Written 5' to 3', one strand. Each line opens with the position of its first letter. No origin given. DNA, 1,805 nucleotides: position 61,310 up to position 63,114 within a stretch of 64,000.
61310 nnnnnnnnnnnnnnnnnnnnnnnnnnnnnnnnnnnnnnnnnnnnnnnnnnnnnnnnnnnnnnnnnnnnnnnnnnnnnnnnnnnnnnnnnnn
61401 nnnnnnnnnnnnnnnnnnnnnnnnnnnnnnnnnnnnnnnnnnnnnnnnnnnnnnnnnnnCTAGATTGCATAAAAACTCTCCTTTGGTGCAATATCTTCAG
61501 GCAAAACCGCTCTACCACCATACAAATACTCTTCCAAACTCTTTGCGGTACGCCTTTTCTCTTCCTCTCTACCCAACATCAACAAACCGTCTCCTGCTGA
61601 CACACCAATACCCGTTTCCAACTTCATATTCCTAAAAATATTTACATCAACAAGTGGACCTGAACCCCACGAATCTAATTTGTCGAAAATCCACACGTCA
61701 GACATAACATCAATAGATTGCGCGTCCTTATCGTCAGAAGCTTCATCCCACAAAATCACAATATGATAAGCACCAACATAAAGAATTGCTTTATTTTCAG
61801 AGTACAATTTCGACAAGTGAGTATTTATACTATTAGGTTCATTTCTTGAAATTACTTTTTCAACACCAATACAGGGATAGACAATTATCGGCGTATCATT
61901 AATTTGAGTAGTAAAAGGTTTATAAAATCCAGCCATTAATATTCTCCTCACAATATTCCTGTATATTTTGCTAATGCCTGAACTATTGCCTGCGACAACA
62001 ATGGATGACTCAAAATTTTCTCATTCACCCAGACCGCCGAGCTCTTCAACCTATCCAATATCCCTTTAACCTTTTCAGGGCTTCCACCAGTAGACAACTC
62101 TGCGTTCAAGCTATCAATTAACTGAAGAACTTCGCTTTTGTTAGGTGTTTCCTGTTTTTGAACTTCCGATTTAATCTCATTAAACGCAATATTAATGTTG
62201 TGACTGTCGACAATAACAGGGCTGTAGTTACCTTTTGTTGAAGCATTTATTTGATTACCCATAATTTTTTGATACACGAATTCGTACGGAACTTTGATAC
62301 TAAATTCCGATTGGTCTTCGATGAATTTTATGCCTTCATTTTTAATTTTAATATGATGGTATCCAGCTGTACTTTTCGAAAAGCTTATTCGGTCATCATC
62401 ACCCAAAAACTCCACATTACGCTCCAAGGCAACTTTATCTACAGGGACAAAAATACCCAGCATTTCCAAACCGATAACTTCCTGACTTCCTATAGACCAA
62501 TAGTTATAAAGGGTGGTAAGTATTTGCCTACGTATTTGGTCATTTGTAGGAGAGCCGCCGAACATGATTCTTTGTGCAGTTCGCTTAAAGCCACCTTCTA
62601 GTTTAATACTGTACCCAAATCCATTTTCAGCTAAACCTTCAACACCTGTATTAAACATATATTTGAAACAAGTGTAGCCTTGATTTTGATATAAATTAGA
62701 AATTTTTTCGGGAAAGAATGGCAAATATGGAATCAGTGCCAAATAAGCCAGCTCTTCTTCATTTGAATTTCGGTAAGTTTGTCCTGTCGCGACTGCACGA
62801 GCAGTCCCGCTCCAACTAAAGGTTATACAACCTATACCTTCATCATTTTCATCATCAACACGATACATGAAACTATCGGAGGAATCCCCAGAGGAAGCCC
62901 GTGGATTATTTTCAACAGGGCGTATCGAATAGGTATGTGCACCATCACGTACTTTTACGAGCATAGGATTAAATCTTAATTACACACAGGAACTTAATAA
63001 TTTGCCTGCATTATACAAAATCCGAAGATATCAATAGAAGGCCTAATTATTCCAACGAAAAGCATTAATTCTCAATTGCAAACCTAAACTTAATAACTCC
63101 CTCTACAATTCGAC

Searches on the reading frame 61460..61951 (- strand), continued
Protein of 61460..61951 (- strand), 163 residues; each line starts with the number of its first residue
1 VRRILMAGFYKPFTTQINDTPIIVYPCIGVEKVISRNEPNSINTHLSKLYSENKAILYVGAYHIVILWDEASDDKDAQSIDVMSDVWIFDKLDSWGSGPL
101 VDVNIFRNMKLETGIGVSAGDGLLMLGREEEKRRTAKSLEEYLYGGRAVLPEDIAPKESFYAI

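Call 79: search_protein_families(library=pfam, proteins=[P0244, P0248, P0253, P0261, P0264, P0287, P0300, P0315, P0221, P0257], max_evalue=0.01)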
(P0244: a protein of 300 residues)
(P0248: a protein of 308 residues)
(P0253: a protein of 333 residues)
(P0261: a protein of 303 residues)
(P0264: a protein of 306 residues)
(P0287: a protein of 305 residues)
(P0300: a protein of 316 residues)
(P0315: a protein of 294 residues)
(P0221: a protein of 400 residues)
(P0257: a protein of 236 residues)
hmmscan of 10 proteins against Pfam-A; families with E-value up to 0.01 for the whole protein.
P0244 (300 aa): 0 families

P0248 (308 aa): 0 families

P0253 (333 aa): 0 families

P0261 (303 aa): 0 families

P0264 (306 aa): 0 families

P0287 (305 aa): 0 families

P0300 (316 aa): 0 families

P0315 (294 aa): 0 families

P0221 (400 aa): 0 families

P0257 (236 aa): 3 families
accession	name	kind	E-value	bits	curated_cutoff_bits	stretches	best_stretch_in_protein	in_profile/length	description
PF08271.17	Zn_Ribbon_TF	-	0.0048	16.8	29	1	191-213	2-27/43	TFIIB zinc-binding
PF01155.25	HypA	-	0.0075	16.7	28.9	0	185-214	66-95/112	Hydrogenase/urease nickel incorporation, metallochaperone, hypA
PF23454.1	Zn_ribbon_Brz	-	0.008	17.2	27.9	0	208-230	8-30/58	Transcriptional regulator Brz zinc beta ribbon domain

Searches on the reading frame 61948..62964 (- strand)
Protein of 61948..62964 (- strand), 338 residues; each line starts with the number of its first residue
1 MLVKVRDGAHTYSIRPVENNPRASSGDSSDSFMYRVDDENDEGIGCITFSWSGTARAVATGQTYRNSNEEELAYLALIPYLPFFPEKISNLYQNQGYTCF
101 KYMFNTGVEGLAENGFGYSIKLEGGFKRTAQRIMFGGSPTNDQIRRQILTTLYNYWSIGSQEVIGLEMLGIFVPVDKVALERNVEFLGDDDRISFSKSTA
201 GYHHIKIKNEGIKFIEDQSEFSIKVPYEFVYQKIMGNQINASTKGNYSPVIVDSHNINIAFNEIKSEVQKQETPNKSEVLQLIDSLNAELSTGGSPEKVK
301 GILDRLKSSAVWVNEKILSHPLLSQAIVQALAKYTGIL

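Call 3: search_protein_families(library=pfam, proteins=[window:61948-62964:-], max_evalue=0.01)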
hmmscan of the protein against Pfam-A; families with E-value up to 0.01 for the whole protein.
window:61948-62964:- (338 aa): 0 families

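Call 4: search_protein_families(library=ncbifam, proteins=[window:61948-62964:-], max_evalue=0.01)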
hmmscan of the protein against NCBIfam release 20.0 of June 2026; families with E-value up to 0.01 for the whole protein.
window:61948-62964:- (338 aa): 0 families

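Call 12: find_homologous_proteins(query=window:61948-62964:-)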
Query window:61948-62964:- (338 aa): 14 proteins with E <= 0.001 among 1149 candidates.
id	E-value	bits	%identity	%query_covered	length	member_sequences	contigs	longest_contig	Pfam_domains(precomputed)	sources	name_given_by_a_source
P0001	3.0e-223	758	100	100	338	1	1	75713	-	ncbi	-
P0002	3.9e-113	396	56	100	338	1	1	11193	-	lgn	-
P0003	3.9e-108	379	51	94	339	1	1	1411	-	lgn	-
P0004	4.8e-108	379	52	98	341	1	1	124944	-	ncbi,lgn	-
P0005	2.7e-106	373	52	99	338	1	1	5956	-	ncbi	-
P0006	1.5e-105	371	52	99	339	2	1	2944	-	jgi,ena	-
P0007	2.0e-104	367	52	99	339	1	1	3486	-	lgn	-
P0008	7.4e-102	359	51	99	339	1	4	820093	-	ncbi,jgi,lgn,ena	-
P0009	1.5e-98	348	51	99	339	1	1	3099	-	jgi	jgi:hypothetical protein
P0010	4.8e-97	343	50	100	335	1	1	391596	-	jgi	jgi:hypothetical protein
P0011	1.2e-96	342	49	99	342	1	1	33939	-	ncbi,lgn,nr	ncbi:hypothetical protein HY612_02090 [Candidatus Roizmanbacteria bacterium]|nr:hypothetical protein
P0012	1.1e-92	329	49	99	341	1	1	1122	-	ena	-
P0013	5.3e-91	323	47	99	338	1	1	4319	-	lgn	-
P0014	6.9e-90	320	48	97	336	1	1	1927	-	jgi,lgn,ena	-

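Call 13: find_encoding_contigs(protein=P0008, flank=10000, max_places=3)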
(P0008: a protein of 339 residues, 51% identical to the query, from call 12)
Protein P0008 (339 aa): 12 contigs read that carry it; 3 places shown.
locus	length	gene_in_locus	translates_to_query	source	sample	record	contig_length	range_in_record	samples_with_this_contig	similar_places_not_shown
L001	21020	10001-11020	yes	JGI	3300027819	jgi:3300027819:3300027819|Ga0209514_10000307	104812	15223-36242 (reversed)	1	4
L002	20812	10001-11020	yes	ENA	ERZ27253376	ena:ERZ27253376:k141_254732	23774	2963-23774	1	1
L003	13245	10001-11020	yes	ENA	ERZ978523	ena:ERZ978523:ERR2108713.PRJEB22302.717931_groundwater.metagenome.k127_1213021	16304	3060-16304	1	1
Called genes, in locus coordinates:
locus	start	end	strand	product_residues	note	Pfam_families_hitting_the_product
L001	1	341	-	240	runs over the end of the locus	-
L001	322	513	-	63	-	-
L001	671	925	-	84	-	PF13560:HTH_31, PF12844:HTH_19, PF01381:HTH_3, PF13443:HTH_26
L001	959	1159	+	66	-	-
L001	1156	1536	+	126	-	-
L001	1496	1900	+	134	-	-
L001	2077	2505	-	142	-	-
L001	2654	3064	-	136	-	-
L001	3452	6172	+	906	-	PF04313:HSDR_N, PF00270:DEAD, PF04851:ResIII, PF18766:SWI2_SNF2, PF00271:Helicase_C, PF08463:EcoEI_R_C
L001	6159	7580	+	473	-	PF12161:HsdM_N, PF02384:N6_Mtase, PF07669:Eco57I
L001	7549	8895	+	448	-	PF01420:Methylase_S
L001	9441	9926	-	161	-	PF03592:Terminase_2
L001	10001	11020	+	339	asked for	-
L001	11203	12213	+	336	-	PF13676:TIR_2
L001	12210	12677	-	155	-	-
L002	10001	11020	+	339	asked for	-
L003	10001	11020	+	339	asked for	-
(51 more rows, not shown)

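Call 14: find_encoding_contigs(protein=P0004, flank=10000, max_places=2)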
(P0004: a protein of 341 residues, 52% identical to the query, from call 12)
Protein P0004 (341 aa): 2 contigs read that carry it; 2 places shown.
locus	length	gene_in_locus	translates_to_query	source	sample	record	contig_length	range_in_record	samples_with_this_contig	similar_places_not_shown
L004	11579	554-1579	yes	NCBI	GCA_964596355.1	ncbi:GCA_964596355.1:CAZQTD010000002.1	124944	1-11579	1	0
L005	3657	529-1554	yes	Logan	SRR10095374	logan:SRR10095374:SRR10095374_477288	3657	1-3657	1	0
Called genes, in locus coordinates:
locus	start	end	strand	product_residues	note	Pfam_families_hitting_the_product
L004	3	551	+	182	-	?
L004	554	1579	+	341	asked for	-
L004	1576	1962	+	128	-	-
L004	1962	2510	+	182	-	-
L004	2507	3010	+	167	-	PF06821:Ser_hydrolase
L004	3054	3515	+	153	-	-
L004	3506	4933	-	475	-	PF00239:Resolvase (weak), PF07508:Recombinase, PF13408:Zn_ribbon_recom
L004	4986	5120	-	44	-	-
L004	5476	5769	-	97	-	-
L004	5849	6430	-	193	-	-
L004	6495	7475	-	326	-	PF00512:HisKA, PF02518:HATPase_c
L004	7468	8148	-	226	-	PF00072:Response_reg, PF00486:Trans_reg_C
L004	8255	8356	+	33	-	-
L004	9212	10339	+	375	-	PF07907:YibE_F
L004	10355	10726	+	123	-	PF07883:Cupin_2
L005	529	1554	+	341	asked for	-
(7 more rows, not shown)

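Call 15: find_encoding_contigs(protein=P0010, flank=10000, max_places=2)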
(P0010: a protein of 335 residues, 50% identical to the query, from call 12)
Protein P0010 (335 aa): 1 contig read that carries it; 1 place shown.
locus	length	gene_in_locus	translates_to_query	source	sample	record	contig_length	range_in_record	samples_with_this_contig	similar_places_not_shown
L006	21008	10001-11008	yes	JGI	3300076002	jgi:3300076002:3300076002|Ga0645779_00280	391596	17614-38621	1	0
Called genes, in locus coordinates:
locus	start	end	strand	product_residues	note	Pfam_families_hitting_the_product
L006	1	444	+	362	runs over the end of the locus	PF07478:Dala_Dala_lig_C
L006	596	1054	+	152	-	-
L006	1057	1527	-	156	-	-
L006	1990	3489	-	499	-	PF00239:Resolvase, PF07508:Recombinase, PF13408:Zn_ribbon_recom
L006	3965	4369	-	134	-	PF13730:HTH_36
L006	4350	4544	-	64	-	-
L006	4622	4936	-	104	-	-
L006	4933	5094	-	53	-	-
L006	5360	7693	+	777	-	PF00270:DEAD, PF04851:ResIII, PF18766:SWI2_SNF2, PF00271:Helicase_C, PF08463:EcoEI_R_C (weak)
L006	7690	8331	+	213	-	PF01420:Methylase_S (weak)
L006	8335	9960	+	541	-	PF12161:HsdM_N, PF02384:N6_Mtase, PF01170:UPF0020 (weak), PF07669:Eco57I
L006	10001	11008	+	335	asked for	-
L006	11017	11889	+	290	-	PF01939:NucS_C (faint)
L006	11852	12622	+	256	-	-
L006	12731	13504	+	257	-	-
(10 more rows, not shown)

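Call 16: find_encoding_contigs(protein=P0011, flank=10000, max_places=2)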
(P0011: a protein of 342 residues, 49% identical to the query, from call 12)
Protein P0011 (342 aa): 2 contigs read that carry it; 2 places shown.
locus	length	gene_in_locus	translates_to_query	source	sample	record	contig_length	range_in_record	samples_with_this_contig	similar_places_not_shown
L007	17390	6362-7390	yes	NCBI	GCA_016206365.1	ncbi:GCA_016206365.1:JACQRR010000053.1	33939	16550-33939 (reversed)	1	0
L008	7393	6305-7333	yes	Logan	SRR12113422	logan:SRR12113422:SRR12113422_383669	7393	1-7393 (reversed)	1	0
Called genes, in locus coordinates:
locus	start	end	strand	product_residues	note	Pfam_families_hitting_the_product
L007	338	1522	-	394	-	PF13649:Methyltransf_25 (weak)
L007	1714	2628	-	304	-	PF01048:PNP_UDP_1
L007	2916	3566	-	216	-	-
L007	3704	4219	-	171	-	-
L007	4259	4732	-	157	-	PF14367:DUF4411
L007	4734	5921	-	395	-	PF06114:Peptidase_M78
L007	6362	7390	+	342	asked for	-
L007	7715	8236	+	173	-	-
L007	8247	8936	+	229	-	-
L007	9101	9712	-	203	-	PF08843:AbiEii (faint)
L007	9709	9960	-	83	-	-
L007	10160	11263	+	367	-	-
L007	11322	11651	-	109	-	PF01541:GIY-YIG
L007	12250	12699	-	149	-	PF01668:SmpB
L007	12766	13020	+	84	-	PF04014:MazE_antitoxin (weak)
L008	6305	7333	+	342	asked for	-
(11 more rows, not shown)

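Call 18: find_encoding_contigs(protein=P0001, flank=10000, max_places=2)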
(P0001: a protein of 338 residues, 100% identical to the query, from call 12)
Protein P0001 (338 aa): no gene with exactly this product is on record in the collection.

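Call 35: predict_structure(alignment_id=A1)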
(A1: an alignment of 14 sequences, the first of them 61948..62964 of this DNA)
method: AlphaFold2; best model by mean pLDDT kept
length: 338 residues; sequences in the alignment: 14
mean_pLDDT: 77.4   pTM: 0.59
mean pLDDT of the five models: 77.4, 75.3, 75.3, 74.8, 73.6
residues with pLDDT >= 90: 69; 70-90: 200; 50-70: 29; < 50: 40
segments of 3 or more residues with pLDDT < 50: 219-255
pLDDT, mean of each block of 10 residues (from residue 1): 81 87 58 89 90 73 73 89 92 86 88 90 86 87 90 77 83 90 92 84 85 70 34 32 33 52 80 82 87 77 87 84 77 60
secondary structure, 60 per line:
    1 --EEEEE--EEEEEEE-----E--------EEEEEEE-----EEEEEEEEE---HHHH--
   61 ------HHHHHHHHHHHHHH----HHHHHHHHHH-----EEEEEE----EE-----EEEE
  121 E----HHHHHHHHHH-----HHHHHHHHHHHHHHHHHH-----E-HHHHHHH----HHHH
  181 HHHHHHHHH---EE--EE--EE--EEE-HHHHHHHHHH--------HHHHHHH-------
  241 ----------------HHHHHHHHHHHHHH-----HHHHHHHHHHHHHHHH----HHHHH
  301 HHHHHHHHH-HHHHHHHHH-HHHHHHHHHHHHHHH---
elements in order: E3-7 E10-16 E31-37 E43-51 H55-58 H67-80 H85-94 E100-105 E117-121 H126-135 H141-158 H166-172 H177-189 E205-207 H209-218 H227-233 H257-270 H276-291 H296-309 H311-319 H321-335

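Call 49: find_related_loci(query=A1, collection=viral_contigs, flank=10000)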
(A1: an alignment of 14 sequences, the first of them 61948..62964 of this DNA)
Query A1 (338 aa) in viral_contigs; peptide patterns used: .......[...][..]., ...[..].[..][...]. (x = any residue, [..] = any of these).
248 stretches matched a pattern, but none encodes a relative of the query by tblastn (E <= 1e-3).

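Call 53: search_protein_families(library=padloc, proteins=[window:61948-62964:-], max_evalue=0.01)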
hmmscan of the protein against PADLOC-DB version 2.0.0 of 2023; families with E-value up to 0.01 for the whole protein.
window:61948-62964:- (338 aa): 0 families

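Call 54: search_protein_families(library=phrogs, proteins=[window:61948-62964:-], max_evalue=0.001)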
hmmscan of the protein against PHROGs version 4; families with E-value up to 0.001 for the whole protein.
window:61948-62964:- (338 aa): 0 families
